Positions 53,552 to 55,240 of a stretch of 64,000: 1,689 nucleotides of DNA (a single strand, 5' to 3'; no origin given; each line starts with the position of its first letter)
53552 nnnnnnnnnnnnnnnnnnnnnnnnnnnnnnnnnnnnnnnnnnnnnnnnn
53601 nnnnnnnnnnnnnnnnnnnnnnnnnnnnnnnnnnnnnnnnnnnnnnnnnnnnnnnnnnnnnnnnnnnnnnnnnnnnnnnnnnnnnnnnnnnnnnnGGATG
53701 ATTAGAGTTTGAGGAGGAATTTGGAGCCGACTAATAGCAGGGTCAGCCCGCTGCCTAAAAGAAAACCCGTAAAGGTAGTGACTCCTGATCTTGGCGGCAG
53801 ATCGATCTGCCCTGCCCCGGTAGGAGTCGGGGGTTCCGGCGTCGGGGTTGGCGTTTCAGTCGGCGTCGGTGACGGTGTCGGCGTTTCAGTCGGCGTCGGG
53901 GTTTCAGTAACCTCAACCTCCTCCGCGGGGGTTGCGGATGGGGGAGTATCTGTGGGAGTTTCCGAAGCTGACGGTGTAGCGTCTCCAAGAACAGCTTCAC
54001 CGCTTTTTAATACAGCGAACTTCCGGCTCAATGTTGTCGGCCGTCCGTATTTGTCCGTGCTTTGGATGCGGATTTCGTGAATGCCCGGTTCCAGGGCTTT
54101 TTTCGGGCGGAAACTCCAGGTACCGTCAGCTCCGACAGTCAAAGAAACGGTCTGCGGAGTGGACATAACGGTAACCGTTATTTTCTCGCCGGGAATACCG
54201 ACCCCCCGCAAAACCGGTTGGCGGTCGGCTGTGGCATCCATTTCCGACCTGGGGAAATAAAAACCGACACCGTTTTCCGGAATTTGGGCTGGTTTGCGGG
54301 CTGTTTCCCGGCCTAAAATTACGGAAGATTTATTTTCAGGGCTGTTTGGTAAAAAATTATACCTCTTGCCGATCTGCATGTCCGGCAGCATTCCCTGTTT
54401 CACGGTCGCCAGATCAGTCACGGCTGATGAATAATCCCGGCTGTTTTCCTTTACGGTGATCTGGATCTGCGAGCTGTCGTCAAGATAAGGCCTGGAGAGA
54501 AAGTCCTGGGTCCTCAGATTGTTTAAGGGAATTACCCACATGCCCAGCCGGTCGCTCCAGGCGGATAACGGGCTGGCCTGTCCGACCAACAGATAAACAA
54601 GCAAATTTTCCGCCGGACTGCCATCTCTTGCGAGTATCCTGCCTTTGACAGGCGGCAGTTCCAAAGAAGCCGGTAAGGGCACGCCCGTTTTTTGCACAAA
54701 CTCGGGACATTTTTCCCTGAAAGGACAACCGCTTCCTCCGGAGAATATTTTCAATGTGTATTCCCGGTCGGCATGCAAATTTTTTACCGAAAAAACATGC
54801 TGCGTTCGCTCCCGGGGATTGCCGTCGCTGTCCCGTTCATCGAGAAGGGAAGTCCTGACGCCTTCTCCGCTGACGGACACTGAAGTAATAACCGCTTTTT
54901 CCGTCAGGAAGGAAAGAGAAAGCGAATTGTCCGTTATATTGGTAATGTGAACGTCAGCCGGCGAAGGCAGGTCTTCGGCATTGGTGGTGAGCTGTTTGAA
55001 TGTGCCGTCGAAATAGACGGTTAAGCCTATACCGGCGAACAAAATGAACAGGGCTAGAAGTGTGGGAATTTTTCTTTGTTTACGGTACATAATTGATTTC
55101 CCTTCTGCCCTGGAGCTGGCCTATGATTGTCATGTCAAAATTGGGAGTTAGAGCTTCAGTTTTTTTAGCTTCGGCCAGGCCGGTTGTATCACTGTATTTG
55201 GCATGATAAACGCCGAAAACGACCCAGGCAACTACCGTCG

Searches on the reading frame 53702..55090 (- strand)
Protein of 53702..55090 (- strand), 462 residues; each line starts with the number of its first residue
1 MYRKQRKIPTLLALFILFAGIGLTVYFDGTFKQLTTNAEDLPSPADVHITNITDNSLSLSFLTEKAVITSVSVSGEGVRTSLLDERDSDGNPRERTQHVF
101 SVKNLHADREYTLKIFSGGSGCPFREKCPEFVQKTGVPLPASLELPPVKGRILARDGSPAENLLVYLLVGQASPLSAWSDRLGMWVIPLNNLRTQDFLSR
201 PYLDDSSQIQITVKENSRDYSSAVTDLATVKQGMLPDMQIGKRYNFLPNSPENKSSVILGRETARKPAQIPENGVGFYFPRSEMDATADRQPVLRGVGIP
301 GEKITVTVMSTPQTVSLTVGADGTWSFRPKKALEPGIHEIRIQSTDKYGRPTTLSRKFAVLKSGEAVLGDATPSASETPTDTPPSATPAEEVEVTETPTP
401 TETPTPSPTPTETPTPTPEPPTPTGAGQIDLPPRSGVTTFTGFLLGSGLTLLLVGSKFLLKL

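Call 4: search_protein_families(library=pfam, proteins=[window:53702-55090:-], max_evalue=0.01)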
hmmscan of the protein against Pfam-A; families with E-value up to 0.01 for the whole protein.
window:53702-55090:- (462 aa): 3 families
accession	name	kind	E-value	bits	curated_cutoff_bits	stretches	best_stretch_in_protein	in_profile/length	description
PF19077.6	Big_13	-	2e-10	41.5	27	1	286-355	23-94/102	Bacterial Ig-like domain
PF00041.27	fn3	-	6.3e-05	23.6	25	1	43-117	2-68/84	Fibronectin type III domain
PF13620.12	CarboxypepD_reg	-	0.0011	19.8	32.3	0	296-343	11-55/82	Carboxypeptidase regulatory-like domain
